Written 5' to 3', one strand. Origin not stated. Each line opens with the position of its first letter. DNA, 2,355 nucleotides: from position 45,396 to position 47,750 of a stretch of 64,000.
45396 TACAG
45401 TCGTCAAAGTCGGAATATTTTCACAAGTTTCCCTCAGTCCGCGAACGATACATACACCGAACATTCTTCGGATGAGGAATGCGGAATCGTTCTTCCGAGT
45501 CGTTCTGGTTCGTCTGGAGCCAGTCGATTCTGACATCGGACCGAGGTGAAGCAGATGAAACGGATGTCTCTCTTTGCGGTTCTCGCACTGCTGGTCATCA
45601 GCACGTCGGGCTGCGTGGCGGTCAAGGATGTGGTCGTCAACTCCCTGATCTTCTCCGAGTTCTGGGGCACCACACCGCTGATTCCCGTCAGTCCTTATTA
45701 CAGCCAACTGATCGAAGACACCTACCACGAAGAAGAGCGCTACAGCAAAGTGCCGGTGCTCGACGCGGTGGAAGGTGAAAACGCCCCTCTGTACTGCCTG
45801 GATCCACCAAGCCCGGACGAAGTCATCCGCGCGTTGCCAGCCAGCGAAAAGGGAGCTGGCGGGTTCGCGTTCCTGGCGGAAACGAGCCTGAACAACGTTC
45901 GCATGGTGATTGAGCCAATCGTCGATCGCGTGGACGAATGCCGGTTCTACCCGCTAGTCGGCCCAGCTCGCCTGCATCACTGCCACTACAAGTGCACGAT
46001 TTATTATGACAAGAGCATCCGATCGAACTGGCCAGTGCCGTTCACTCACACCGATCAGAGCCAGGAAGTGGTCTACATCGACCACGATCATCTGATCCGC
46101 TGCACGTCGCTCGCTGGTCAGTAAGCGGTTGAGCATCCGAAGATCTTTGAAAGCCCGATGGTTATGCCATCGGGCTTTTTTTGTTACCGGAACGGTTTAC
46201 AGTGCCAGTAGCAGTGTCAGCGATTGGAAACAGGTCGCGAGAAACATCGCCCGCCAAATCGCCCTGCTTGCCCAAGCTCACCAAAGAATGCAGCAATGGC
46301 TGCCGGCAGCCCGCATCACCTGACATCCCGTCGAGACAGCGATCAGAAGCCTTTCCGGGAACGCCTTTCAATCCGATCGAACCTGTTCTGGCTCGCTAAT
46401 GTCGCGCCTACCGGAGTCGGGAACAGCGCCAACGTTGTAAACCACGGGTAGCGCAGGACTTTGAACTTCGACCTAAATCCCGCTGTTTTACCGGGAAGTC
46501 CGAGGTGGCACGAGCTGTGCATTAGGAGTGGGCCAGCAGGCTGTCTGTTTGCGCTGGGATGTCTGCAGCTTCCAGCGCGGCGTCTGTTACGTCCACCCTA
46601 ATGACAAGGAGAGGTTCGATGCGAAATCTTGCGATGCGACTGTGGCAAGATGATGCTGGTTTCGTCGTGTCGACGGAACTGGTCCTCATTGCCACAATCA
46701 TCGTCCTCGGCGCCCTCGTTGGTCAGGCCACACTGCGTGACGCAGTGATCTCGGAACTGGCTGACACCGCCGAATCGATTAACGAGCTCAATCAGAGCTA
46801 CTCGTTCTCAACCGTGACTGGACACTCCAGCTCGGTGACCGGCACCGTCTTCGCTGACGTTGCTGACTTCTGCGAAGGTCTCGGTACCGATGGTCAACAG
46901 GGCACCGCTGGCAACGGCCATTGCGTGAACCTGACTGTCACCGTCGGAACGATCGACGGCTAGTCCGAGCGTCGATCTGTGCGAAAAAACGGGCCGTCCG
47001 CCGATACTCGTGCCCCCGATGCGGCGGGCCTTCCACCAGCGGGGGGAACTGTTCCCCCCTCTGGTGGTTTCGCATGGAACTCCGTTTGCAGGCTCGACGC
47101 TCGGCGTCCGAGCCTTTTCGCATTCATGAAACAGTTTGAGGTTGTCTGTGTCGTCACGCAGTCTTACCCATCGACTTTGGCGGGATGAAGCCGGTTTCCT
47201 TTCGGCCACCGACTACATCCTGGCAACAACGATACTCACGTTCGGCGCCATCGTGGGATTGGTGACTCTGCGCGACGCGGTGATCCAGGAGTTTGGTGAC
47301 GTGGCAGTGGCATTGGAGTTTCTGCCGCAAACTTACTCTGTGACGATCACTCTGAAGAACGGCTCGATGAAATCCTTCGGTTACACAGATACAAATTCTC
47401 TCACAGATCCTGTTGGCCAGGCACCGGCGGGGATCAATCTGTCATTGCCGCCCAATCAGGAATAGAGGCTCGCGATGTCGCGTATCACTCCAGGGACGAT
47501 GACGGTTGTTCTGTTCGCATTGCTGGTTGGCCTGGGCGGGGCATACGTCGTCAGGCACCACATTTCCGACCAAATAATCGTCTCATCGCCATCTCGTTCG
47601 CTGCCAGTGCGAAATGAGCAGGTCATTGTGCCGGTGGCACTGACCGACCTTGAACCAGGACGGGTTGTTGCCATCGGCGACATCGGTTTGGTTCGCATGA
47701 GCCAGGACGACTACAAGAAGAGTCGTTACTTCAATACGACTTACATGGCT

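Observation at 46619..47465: Two paralogous prepilins with a long leader, Gly-Phe junction and acidic residue at +6 rather than +5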

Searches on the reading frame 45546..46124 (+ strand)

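Call 3: search_protein_families(library=pfam, proteins=[window:45546-46124:+], max_evalue=10)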
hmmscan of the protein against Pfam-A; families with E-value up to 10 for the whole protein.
window:45546-46124:+ (192 aa): 0 families

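Call 6: search_protein_families(library=ncbifam, proteins=[window:45546-46124:+], max_evalue=10)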
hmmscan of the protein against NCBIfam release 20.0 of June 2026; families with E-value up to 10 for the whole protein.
window:45546-46124:+ (192 aa): 1 family
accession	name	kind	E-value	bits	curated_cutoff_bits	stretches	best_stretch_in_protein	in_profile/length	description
NF038104.1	lipo_NF038104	hypoth_equivalog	0.033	13.9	50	1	4-29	1-28/63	NF038104 family lipoprotein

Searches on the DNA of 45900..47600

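Call 77: search_rna_families(source=window, start=45900, end=47600, threshold=evalue, max_evalue=1)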
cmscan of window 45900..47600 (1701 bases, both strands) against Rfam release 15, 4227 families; matches with E-value up to 1: 2.
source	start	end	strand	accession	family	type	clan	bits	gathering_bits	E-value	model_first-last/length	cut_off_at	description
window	46111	46184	+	RF02869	ncS025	Gene; sRNA;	-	20.2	46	0.98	1-85/85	no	Burkholderia sRNA 25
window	46093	46184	+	RF02837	anti-hemB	Gene; sRNA;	-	18.3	49.5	0.27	1-81/81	no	Burkholderia RNA 7 (anti-hemB)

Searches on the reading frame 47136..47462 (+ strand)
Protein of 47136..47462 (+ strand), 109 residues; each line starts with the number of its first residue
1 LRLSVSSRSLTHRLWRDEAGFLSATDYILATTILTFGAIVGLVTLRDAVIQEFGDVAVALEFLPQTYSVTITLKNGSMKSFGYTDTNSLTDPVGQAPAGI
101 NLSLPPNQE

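Call 3: search_protein_families(library=pfam, proteins=[window:47136-47462:+], max_evalue=10)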
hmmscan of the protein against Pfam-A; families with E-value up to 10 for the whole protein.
seq(109 aa): 2 families
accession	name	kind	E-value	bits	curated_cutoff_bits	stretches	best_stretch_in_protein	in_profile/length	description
PF03419.18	Peptidase_U4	-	0.0096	15.7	28.4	1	19-97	100-179/284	Sporulation factor SpoIIGA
PF21102.3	DprA_N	-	0.26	11.4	22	1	40-66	16-41/64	DprA-like N-terminal HHH domain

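Call 6: search_protein_families(library=ncbifam, proteins=[window:47136-47462:+], max_evalue=10)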
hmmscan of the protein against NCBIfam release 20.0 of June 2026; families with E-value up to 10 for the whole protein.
seq(109 aa): 1 family
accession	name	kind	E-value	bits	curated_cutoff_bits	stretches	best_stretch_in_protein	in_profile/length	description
TIGR02854.1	spore_II_GA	equivalog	0.027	13.8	209.55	1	64-97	159-193/293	sigma-E processing peptidase SpoIIGA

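Call 8: find_homologous_proteins(query=window:47136-47462:+, max_evalue=0.01)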
Query seq(109 aa) (109 aa): 11 proteins with E <= 0.01 among 26 candidates.
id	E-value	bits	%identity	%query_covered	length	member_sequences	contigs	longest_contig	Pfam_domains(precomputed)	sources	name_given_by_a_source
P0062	4.7e-56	205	94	94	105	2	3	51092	-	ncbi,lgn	-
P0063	5.1e-54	199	90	96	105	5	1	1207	-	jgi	-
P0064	4.7e-49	183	89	90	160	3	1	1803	-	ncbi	-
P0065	2.7e-27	113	54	98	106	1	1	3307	-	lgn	-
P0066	9.1e-19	85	50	86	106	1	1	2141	-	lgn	-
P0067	1.2e-16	79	40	93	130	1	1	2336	-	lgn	-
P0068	1.0e-15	76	47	89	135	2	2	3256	-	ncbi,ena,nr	ncbi:MAG TPA: hypothetical protein PLV92_10400 [Pirellulaceae bacterium]|nr:hypothetical protein [Pi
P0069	1.2e-15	75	45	89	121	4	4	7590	-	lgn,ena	-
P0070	7.3e-15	73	46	85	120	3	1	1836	-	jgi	jgi:hypothetical protein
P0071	1.8e-14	72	43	85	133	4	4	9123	-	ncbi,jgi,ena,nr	ncbi:MAG TPA: hypothetical protein PLF81_20165 [Candidatus Anammoximicrobium sp.]|nr:hypothetical pr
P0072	4.0e-12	64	46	83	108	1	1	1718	-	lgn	-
